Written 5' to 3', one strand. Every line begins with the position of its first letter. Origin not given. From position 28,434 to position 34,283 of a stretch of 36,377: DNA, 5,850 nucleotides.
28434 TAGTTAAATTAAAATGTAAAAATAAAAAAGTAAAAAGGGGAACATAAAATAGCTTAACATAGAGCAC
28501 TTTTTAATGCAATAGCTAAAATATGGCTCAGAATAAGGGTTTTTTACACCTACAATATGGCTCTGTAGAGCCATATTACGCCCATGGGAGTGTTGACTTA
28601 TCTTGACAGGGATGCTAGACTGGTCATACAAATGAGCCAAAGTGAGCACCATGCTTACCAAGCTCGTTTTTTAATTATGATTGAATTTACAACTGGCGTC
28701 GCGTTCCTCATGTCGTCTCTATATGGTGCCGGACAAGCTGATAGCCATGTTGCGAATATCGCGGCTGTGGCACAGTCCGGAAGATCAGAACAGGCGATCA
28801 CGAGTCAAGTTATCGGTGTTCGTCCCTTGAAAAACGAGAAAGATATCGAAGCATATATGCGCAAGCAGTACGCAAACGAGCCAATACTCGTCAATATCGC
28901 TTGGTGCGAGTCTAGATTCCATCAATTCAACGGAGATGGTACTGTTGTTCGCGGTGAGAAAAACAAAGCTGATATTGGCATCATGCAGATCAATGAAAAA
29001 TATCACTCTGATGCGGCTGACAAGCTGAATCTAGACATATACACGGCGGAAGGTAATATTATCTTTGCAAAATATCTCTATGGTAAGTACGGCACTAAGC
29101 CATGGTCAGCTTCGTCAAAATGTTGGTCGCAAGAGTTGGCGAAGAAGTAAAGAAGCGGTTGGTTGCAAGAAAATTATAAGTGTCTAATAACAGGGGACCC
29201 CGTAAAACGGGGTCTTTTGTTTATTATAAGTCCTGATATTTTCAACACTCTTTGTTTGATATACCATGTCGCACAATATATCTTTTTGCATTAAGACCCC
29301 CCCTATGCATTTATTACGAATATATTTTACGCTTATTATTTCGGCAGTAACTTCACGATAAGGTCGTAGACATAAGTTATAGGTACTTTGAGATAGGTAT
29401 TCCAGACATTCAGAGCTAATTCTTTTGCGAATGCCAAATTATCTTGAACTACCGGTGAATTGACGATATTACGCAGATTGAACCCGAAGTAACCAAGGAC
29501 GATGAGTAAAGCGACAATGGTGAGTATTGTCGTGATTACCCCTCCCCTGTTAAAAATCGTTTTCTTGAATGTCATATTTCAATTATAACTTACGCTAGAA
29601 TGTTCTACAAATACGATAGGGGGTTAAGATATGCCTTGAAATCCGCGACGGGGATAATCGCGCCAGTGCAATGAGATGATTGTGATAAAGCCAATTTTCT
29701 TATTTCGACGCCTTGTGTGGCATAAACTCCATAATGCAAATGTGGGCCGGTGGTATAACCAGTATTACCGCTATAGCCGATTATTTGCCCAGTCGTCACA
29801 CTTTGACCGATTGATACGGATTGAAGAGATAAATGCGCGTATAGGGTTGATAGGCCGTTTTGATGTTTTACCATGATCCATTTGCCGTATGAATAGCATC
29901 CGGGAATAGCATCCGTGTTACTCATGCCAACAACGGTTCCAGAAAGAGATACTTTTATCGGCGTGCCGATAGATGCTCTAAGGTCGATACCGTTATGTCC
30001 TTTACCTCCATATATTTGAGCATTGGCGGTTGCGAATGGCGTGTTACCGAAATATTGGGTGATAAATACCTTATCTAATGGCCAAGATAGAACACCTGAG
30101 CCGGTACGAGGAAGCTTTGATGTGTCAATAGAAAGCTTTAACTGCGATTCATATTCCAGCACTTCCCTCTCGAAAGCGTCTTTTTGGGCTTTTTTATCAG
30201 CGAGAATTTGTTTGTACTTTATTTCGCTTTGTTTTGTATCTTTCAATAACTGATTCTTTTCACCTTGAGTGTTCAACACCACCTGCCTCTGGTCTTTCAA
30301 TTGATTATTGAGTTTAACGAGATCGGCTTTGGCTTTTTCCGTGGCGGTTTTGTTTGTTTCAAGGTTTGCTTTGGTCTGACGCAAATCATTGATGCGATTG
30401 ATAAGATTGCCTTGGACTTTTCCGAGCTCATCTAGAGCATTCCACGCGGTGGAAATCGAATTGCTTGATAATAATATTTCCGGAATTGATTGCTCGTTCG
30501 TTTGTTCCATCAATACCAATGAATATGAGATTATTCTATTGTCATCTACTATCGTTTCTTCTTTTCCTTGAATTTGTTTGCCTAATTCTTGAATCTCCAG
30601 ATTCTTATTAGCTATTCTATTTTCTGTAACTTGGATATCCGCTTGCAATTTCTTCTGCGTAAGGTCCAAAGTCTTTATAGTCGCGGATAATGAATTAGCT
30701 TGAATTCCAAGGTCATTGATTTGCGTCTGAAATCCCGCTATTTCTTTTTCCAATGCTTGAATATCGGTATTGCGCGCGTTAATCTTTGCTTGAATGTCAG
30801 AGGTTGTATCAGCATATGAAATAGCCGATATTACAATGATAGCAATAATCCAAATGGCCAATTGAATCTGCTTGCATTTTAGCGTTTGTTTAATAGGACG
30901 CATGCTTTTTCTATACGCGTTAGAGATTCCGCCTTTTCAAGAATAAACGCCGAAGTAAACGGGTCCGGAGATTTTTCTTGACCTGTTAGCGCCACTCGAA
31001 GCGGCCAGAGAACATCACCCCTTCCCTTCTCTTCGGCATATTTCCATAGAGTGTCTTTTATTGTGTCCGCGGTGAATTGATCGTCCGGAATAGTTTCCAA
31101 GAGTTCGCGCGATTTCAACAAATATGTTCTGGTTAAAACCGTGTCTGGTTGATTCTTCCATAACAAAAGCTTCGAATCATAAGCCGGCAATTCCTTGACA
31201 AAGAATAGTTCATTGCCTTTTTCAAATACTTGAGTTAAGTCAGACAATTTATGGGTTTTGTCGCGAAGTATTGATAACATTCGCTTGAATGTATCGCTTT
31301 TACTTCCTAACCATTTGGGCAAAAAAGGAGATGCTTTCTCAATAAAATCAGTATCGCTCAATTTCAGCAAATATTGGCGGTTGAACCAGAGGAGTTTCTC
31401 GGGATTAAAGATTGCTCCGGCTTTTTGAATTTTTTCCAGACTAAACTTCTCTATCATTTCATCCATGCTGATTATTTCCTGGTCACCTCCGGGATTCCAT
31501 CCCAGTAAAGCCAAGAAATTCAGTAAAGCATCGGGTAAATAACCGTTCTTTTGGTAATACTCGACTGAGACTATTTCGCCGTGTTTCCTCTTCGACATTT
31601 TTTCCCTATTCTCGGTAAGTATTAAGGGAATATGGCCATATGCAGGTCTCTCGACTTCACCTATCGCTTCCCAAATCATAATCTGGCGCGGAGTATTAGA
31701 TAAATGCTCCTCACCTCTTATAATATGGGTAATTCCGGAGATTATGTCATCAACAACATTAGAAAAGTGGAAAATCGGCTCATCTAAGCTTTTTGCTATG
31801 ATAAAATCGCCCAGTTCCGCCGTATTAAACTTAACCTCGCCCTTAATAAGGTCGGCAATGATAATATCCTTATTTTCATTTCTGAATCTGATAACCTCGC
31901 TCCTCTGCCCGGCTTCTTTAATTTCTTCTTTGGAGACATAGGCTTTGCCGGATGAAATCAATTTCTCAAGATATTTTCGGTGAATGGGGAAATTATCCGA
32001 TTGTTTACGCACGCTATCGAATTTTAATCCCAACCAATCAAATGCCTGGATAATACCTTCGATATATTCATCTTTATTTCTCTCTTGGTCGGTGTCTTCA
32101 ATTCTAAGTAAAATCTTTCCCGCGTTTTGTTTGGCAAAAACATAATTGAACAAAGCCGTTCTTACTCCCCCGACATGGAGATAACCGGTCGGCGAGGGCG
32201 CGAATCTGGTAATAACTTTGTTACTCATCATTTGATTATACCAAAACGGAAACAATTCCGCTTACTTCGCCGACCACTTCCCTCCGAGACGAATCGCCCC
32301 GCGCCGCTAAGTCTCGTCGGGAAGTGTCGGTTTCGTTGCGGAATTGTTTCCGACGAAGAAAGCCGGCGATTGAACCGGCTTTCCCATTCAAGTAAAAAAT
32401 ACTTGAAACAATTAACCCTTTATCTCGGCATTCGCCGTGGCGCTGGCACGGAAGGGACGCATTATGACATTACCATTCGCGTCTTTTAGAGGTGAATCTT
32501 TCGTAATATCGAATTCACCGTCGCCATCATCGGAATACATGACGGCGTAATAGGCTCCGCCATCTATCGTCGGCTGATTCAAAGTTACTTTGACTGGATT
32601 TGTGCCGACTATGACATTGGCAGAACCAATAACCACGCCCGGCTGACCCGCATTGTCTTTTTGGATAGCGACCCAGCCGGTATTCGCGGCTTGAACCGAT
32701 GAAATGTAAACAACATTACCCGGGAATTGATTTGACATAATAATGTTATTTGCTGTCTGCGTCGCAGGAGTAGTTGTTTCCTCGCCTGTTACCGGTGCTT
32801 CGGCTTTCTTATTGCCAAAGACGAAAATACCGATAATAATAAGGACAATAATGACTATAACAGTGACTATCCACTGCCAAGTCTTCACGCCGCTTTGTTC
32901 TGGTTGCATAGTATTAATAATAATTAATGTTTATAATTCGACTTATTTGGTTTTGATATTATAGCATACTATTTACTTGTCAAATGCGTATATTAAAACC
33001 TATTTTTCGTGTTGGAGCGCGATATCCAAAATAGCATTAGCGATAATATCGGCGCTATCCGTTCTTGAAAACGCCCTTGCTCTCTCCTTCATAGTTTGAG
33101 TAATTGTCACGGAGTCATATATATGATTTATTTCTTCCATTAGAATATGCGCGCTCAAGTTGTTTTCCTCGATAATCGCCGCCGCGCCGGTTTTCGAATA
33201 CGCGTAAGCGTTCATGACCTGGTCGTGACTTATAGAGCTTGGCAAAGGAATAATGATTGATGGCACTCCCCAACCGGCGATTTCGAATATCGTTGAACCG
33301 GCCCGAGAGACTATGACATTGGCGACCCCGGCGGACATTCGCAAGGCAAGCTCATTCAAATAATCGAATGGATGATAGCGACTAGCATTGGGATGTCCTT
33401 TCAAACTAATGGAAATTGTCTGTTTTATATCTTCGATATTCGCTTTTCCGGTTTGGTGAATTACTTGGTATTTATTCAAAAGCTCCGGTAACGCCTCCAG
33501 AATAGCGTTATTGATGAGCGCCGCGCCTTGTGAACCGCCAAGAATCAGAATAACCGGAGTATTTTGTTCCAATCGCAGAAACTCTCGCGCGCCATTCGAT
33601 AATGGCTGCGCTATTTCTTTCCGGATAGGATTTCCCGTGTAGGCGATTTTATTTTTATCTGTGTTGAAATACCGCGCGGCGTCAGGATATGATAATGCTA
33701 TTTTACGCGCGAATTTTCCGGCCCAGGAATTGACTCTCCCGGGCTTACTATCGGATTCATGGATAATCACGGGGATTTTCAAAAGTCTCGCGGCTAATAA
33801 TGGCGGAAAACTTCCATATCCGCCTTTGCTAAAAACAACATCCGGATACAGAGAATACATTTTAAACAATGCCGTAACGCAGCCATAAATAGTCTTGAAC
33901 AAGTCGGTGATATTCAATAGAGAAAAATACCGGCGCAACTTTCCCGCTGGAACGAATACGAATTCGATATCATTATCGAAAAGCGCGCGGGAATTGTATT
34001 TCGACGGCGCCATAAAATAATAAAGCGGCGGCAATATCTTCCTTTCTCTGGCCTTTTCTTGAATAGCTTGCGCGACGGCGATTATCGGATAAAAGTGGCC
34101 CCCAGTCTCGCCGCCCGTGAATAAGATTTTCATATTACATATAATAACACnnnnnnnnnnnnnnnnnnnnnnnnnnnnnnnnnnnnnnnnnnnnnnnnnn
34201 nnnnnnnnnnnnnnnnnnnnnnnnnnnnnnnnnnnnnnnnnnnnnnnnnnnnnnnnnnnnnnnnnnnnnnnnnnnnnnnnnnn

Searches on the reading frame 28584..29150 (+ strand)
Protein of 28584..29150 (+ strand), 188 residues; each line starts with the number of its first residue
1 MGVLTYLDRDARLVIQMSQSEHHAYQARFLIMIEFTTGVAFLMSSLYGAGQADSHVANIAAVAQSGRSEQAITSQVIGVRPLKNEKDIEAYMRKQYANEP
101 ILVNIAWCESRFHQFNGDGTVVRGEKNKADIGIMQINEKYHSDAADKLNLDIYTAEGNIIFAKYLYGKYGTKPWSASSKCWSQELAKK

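Call 69: search_protein_families(library=pfam, proteins=[window:28584-29150:+], max_evalue=0.001)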
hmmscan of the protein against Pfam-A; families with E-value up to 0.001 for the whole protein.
window:28584-29150:+ (188 aa): 1 family
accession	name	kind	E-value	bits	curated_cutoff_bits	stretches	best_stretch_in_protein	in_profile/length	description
PF01464.25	SLT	-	0.00074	19.5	21.3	0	88-153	3-60/117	Transglycosylase SLT domain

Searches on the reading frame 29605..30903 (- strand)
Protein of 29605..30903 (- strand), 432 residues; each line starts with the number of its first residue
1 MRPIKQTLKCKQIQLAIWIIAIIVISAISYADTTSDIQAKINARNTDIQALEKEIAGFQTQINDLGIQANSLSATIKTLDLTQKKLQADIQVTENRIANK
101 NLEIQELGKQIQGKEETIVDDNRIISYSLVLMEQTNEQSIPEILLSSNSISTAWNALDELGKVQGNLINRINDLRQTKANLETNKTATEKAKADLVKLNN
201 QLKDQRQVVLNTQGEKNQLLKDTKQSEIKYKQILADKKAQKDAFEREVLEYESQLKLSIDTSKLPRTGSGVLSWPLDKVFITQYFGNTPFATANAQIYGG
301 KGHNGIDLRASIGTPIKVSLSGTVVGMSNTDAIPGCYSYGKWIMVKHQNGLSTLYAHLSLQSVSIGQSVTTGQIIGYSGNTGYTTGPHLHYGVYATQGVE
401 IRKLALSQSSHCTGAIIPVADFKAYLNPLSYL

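Call 69: search_protein_families(library=pfam, proteins=[window:29605-30903:-], max_evalue=0.001)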
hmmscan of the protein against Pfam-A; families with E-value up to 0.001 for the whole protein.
window:29605-30903:- (432 aa): 1 family
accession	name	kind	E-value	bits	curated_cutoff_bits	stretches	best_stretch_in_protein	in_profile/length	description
PF01551.29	Peptidase_M23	-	1.2e-26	93.2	28.7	1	302-395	2-89/96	Peptidase family M23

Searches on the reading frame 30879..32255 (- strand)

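Call 69: search_protein_families(library=pfam, proteins=[window:30879-32255:-], max_evalue=0.001)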
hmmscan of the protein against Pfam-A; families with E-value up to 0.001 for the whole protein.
window:30879-32255:- (458 aa): 2 families
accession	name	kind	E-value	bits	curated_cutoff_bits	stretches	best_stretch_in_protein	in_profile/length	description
PF00749.27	tRNA-synt_1c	-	2.3e-86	290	23.4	2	110-290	132-314/314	tRNA synthetases class I (E and Q), catalytic domain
PF19269.4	Anticodon_2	-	1.3e-19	71.4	23.6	1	304-451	2-140/141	Anticodon binding domain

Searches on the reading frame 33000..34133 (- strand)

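Call 69: search_protein_families(library=pfam, proteins=[window:33000-34133:-], max_evalue=0.001)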
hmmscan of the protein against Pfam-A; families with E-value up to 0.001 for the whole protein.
window:33000-34133:- (377 aa): 2 families
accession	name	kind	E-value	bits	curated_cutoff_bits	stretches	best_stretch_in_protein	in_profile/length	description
PF04101.22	Glyco_tran_28_C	-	9e-30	104.3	22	1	194-359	1-161/166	Glycosyltransferase family 28 C-terminal domain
PF03033.26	Glyco_transf_28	-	2e-27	96.4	26.2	1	3-146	1-138/139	Glycosyltransferase family 28 N-terminal domain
